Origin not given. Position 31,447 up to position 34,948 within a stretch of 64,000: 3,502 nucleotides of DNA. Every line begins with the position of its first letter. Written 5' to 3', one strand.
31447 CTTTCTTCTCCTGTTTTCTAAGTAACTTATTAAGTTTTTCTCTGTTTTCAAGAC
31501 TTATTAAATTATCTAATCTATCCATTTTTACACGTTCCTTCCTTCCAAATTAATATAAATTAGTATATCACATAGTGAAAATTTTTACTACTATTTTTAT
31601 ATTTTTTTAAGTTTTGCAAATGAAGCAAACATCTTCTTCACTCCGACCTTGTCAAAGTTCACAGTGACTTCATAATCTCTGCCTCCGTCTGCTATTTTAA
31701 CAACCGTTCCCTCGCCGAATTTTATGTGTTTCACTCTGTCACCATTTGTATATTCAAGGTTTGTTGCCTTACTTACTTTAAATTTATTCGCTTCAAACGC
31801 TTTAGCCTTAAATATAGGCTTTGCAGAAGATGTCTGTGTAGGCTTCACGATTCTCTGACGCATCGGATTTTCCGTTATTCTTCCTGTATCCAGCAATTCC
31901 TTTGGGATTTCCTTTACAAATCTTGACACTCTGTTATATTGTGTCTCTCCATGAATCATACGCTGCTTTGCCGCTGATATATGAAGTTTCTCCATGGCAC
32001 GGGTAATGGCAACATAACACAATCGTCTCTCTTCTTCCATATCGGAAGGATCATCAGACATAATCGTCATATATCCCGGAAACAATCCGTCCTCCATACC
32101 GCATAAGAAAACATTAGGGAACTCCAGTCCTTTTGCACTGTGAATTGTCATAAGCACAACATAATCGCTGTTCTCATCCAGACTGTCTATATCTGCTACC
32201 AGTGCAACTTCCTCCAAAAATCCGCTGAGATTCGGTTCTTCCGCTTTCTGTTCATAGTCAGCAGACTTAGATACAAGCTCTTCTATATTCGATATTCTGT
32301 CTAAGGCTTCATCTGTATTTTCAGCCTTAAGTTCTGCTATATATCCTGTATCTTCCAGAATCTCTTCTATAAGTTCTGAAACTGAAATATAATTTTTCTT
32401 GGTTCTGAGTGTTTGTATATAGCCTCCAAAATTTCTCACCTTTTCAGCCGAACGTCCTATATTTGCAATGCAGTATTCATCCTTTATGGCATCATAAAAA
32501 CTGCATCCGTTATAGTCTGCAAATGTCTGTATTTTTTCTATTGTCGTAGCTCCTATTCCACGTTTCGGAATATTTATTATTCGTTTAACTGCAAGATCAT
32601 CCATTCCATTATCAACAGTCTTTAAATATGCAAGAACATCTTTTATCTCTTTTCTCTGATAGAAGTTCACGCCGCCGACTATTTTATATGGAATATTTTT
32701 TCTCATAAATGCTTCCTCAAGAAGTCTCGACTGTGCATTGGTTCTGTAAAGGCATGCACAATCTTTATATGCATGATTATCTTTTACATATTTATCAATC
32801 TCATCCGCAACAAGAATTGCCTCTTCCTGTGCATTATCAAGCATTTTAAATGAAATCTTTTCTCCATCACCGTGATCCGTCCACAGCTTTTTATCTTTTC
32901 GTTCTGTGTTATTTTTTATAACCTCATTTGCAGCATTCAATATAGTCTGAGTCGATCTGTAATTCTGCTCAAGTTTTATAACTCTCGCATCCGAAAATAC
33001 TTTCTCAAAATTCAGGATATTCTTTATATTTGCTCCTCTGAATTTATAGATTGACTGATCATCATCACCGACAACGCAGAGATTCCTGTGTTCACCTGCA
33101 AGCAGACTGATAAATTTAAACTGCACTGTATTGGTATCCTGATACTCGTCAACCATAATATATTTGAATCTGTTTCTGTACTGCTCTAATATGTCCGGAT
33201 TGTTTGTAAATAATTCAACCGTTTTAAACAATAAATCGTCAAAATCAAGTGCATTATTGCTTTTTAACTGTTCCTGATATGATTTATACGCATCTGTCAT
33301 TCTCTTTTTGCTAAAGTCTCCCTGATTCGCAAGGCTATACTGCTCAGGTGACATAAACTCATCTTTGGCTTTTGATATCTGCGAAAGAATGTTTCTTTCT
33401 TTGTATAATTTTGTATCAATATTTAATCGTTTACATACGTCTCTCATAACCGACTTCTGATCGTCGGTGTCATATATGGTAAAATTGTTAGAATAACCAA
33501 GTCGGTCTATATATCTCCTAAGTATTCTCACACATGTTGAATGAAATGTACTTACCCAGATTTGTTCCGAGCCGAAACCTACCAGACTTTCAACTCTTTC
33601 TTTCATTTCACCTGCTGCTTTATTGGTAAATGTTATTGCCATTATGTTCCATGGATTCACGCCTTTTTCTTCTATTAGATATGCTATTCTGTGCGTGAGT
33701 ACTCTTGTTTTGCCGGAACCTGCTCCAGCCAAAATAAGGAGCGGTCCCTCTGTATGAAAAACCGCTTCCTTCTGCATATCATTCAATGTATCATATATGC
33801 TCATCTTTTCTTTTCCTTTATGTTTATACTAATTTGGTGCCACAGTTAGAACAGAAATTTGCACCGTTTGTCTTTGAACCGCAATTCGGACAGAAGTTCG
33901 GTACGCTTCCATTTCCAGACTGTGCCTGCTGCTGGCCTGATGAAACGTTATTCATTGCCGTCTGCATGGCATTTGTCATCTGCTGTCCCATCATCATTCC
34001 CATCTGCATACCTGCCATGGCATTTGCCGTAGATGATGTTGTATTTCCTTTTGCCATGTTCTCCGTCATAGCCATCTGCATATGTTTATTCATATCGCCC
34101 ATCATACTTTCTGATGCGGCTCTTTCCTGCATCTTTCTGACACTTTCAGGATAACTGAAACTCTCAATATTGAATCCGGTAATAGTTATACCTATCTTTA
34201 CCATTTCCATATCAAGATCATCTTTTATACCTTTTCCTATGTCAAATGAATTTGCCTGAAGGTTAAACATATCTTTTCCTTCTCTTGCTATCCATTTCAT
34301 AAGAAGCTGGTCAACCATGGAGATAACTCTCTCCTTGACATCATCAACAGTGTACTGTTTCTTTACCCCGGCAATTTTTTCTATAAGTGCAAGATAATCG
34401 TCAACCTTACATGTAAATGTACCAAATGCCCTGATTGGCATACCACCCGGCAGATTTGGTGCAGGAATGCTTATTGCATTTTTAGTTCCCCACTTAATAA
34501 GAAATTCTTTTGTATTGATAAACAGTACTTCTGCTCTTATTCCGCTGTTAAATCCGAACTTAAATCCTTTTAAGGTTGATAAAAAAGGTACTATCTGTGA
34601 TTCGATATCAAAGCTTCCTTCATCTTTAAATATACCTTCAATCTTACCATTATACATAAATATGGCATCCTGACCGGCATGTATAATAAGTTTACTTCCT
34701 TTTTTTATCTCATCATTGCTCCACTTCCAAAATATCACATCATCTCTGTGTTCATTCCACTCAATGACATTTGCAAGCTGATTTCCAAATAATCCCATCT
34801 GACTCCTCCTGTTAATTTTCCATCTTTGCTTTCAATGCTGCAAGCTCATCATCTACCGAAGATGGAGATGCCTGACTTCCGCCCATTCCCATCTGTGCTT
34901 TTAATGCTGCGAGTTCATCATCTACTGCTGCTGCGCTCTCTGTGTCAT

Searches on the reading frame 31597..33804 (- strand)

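Call 36: search_protein_families(library=pfam, proteins=[window:31597-33804:-], max_evalue=0.00001)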
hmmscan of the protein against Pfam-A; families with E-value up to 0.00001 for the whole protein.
window:31597-33804:- (735 aa): 7 families
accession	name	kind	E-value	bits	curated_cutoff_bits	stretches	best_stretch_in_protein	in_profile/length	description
PF00580.27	UvrD-helicase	-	3.4e-101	338.9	23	1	7-270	1-270/271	UvrD/REP helicase N-terminal domain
PF13361.12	UvrD_C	-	5e-82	276.6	25.6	1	276-613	1-349/350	UvrD-like helicase C-terminal domain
PF13245.12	AAA_19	-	8.1e-25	88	25.1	1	11-256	1-134/134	AAA domain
PF21196.3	PcrA_UvrD_tudor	-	3.2e-14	53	23.9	1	688-734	2-48/48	PcrA/UvrD tudor domain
PF13538.12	UvrD_C_2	-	3.1e-10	40.2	27.4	0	549-568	2-21/52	UvrD-like helicase C-terminal domain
PF01443.25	Viral_helicase1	-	9.9e-09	35.8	21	0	551-609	179-226/228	Viral superfamily 1 RNA helicase core domain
PF13604.12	AAA_30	-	2.2e-07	31.2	27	0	7-71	2-66/191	AAA domain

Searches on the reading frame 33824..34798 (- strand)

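Call 36: search_protein_families(library=pfam, proteins=[window:33824-34798:-], max_evalue=0.00001)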
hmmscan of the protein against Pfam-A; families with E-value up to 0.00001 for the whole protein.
window:33824-34798:- (324 aa): 3 families
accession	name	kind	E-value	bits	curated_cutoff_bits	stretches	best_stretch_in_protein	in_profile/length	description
PF13421.11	Band_7_1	-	1.3e-44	152.8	24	1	27-229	7-208/211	SPFH domain-Band 7 family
PF01145.31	Band_7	-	1.9e-07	31.7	23.6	1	38-231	2-162/176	SPFH domain / Band 7 family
PF13248.11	Zn_ribbon_3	-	3.4e-06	26.8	27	1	303-323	5-26/26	zinc-ribbon domain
